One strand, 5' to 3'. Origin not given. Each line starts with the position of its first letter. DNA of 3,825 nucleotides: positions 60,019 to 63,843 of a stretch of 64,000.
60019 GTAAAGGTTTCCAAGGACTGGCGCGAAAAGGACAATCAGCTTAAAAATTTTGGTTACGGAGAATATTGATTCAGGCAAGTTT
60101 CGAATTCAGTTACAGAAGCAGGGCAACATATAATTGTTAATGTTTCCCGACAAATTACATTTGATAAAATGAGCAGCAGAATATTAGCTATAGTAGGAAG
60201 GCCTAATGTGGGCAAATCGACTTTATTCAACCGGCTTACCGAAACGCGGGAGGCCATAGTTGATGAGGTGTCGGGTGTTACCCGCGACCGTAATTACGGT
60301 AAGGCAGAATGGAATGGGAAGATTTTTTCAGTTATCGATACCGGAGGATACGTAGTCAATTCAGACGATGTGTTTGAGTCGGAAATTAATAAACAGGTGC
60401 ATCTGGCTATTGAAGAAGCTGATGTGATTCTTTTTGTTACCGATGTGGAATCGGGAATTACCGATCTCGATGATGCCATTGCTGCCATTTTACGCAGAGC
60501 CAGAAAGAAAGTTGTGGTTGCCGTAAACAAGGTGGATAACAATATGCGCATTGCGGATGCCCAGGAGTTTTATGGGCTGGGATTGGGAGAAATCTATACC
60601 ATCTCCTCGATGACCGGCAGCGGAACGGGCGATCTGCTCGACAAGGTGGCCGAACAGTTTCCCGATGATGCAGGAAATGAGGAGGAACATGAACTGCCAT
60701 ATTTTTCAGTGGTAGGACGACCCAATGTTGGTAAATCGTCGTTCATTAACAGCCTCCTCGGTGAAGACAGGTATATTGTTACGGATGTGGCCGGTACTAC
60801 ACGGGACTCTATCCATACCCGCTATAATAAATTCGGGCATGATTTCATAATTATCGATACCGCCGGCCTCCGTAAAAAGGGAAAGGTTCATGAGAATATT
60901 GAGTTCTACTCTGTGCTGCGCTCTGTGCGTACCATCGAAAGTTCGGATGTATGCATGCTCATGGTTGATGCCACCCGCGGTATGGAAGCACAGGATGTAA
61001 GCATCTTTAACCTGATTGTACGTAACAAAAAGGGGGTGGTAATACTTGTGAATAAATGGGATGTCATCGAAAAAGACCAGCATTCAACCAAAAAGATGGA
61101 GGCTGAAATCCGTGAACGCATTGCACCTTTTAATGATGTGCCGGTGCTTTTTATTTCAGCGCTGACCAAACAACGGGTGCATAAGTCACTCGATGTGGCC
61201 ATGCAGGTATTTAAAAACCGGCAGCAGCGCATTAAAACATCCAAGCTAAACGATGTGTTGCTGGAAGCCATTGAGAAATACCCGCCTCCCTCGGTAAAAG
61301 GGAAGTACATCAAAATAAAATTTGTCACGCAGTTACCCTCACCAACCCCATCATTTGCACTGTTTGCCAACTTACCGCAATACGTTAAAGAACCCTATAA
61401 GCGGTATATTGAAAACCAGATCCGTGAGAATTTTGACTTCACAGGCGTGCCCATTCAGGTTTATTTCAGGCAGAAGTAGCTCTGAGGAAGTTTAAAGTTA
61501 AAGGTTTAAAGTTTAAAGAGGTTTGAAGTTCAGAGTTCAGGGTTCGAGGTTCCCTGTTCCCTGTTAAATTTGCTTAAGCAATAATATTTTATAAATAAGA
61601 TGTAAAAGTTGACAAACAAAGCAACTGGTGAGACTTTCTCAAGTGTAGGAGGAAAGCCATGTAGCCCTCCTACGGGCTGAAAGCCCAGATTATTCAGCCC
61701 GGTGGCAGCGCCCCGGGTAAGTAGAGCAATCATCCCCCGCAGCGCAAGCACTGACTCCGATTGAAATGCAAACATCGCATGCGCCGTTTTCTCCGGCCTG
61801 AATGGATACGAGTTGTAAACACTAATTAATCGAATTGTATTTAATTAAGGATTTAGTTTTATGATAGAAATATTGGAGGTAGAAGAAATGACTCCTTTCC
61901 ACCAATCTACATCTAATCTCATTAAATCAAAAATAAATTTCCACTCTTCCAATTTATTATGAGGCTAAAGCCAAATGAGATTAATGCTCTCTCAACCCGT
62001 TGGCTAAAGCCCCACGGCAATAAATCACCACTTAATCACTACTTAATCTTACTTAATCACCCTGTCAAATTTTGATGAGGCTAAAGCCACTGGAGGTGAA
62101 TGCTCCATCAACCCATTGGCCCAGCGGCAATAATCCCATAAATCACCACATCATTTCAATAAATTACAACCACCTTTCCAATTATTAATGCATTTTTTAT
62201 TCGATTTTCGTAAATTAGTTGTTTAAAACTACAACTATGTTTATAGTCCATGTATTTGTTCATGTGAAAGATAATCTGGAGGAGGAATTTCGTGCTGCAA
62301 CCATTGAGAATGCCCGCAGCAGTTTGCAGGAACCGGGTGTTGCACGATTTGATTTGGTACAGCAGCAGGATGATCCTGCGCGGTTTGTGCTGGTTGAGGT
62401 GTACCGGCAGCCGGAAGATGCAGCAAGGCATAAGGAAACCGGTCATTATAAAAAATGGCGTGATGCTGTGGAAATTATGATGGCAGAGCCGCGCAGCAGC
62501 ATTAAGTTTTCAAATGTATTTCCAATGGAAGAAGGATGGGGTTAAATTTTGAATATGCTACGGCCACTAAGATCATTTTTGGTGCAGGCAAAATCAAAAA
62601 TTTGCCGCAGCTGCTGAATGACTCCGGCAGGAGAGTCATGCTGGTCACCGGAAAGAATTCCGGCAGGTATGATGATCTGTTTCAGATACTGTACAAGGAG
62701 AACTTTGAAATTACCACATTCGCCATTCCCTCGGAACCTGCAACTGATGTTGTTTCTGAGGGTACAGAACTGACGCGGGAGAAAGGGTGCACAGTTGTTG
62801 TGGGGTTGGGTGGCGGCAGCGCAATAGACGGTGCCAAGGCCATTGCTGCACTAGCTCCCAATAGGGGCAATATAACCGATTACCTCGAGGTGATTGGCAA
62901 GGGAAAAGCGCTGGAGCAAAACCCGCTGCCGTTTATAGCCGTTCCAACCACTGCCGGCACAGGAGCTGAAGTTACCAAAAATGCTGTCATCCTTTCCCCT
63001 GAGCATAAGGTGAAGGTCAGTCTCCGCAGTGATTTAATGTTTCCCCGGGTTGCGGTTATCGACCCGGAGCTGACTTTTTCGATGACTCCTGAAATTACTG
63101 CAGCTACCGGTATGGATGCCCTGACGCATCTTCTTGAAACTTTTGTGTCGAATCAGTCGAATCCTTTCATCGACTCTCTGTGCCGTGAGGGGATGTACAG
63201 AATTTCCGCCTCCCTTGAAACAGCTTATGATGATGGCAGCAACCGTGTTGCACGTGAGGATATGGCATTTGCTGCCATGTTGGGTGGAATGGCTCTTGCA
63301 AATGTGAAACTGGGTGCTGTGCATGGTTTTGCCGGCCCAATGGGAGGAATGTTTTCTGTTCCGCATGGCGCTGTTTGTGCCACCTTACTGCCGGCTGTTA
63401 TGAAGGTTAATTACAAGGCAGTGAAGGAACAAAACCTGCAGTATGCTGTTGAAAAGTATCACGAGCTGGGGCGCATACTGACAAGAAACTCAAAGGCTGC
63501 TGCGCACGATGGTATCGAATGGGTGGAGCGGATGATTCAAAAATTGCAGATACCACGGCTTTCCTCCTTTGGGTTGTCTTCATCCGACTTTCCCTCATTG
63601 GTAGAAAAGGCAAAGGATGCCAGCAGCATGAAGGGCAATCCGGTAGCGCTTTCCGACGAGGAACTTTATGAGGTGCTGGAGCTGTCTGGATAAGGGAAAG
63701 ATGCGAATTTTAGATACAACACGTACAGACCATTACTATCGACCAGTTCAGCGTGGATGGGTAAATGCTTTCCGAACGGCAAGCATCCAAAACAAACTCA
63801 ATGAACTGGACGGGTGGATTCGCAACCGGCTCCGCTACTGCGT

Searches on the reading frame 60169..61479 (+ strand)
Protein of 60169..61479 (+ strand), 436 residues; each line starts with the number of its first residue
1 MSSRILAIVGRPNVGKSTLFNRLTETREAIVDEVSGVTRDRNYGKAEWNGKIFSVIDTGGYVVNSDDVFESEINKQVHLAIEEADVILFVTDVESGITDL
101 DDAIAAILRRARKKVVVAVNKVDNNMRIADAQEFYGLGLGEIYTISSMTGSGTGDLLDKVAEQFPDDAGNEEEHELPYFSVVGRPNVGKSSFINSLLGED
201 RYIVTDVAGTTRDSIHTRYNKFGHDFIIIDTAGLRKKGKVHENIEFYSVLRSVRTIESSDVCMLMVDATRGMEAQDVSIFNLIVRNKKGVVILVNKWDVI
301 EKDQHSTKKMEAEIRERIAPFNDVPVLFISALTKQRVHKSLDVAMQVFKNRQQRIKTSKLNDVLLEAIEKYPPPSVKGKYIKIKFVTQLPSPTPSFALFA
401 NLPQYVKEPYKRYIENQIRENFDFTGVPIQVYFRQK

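Call 12: search_protein_families(library=pfam, proteins=[window:60169-61479:+], max_evalue=0.001)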
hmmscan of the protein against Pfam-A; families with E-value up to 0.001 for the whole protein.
window:60169-61479:+ (436 aa): 17 families
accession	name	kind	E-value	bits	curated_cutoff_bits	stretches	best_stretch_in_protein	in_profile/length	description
PF01926.29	MMR_HSR1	-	3.3e-55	185.5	21.9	2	7-121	3-113/113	50S ribosome-binding GTPase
PF14714.11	KH_dom-like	-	4.8e-32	110.5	27.3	1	354-434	1-81/81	KH-domain-like of EngA bacterial GTPase enzymes, C-terminal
PF02421.24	FeoB_N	-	8e-26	90.9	27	2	6-125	3-118/156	Ferrous iron transport protein B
PF00009.33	GTP_EFTU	-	1.9e-22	80.2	26.5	2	209-348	54-186/188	Elongation factor Tu GTP binding domain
PF04548.22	AIG1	-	2.5e-16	60.1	27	2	7-110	4-109/212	AIG1 family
PF03193.22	RsgA_GTPase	-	2.7e-12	47.3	30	1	179-236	109-170/174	RsgA GTPase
PF00350.29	Dynamin_N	-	3.2e-12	47.2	27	0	181-219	3-40/168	Dynamin family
PF10662.15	PduV-EutP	-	9.9e-07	29.1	21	1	7-159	5-140/143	Ethanolamine utilisation - propanediol utilisation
PF08477.19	Roc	-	8e-06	26.5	27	0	7-123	3-119/119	Ras of Complex, Roc, domain of DAPkinase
PF00071.28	Ras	-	8.9e-06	25.8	21.6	0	181-345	4-157/162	Ras family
PF03266.21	NTPase_1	-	6.6e-05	23.3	23.9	0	7-27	3-23/168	NTPase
PF13401.12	AAA_22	-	8.9e-05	23.3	27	0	3-112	5-83/130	AAA domain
PF04670.18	Gtr1_RagA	-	0.0001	22.2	22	0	53-124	50-123/232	Gtr1/RagA G protein conserved region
PF00005.33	ABC_tran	-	0.00012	23.2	25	0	4-85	12-93/137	ABC transporter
PF19263.5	DUF5906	-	0.00025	22.1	27.6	0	9-58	2-54/114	Family of unknown function (DUF5906)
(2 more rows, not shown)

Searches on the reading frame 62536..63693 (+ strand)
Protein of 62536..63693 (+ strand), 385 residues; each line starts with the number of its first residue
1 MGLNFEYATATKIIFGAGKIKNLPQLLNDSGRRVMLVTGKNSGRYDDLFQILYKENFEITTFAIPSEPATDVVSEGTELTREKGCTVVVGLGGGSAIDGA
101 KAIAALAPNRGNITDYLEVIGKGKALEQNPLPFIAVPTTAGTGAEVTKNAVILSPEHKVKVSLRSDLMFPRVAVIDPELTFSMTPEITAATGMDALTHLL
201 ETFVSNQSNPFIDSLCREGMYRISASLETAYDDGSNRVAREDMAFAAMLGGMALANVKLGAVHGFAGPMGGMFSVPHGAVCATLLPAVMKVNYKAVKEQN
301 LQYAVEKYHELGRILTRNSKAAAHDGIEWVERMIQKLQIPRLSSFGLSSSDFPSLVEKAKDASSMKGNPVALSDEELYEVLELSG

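Call 12: search_protein_families(library=pfam, proteins=[window:62536-63693:+], max_evalue=0.001)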
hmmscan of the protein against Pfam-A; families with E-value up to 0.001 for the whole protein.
window:62536-63693:+ (385 aa): 3 families
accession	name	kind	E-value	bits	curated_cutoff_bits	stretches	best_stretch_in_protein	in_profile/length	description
PF00465.25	Fe-ADH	-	2.6e-49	167.5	31.3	1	11-177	2-168/168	Iron-containing alcohol dehydrogenase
PF25137.1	ADH_Fe_C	-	6.3e-44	150.4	27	1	188-382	1-191/194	Fe-containing alcohol dehydrogenase family, C-terminal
PF13685.12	Fe-ADH_2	-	4.4e-09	36.9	28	1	15-106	2-96/149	Iron-containing alcohol dehydrogenase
